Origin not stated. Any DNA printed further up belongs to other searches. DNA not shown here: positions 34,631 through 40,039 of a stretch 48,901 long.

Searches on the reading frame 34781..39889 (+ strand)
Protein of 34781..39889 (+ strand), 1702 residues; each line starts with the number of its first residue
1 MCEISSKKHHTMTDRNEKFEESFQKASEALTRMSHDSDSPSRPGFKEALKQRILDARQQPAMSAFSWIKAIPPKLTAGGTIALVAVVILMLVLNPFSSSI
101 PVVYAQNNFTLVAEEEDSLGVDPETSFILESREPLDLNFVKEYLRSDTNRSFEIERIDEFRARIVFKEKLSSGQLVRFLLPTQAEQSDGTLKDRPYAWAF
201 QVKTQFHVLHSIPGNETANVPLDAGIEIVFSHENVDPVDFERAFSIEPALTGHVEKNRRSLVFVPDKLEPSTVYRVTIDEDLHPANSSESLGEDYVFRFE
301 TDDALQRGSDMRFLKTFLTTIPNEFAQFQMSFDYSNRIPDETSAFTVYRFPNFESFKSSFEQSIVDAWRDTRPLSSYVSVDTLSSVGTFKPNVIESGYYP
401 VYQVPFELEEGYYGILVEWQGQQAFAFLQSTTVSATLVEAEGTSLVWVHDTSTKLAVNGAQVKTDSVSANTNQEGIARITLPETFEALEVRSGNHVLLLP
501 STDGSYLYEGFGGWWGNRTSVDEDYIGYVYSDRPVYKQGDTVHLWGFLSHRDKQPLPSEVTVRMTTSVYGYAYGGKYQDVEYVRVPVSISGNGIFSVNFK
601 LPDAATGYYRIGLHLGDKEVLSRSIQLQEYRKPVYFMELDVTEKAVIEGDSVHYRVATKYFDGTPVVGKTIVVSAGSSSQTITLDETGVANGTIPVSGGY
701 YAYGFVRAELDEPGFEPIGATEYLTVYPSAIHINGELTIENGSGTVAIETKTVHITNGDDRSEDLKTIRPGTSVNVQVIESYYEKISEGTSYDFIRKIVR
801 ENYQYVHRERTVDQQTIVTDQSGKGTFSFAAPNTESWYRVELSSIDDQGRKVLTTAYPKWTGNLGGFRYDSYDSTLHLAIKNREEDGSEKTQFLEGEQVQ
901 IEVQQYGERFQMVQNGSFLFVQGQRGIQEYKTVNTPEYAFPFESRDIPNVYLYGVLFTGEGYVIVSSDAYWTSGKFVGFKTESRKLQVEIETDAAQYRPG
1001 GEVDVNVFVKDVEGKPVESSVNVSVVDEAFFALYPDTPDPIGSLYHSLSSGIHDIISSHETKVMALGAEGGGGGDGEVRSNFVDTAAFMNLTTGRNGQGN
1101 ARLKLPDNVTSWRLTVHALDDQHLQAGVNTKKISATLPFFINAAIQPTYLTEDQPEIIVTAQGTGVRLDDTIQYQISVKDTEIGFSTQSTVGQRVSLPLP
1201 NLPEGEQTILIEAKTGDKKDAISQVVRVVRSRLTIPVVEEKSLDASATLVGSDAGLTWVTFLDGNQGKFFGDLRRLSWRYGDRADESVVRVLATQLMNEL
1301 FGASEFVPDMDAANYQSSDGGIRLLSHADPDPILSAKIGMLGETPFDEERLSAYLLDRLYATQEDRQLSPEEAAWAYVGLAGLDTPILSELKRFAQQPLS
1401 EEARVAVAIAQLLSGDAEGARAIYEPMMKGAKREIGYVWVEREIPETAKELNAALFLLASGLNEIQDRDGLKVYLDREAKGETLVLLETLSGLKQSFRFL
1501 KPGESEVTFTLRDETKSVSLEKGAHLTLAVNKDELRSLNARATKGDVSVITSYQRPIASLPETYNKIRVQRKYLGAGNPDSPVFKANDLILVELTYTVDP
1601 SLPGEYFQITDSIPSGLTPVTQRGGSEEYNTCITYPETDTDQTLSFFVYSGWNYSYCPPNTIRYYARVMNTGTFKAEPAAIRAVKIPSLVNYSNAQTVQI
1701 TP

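Call 101: search_protein_families(library=pfam, proteins=[window:34781-39889:+], max_evalue=0.00001)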
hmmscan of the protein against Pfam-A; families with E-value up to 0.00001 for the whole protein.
window:34781-39889:+ (1702 aa): 5 families
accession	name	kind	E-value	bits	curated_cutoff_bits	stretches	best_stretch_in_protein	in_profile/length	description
PF01835.25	MG2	-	1.9e-12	47.8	32.8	1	527-619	2-86/96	MG2 domain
PF07703.20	A2M_BRD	-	7.7e-10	39.7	22.7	1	890-1033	7-140/140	Alpha-2-macroglobulin bait region domain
PF13205.12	Big_5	-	2.7e-08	34.9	23.6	1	203-301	2-105/105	Bacterial Ig-like domain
PF00207.28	A2M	-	1.5e-06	28.4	21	0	1087-1157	3-74/92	Alpha-2-macroglobulin family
PF17973.7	bMG10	-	6.4e-06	26.8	26.2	0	1570-1683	5-126/131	Bacterial Alpha-2-macroglobulin MG10 domain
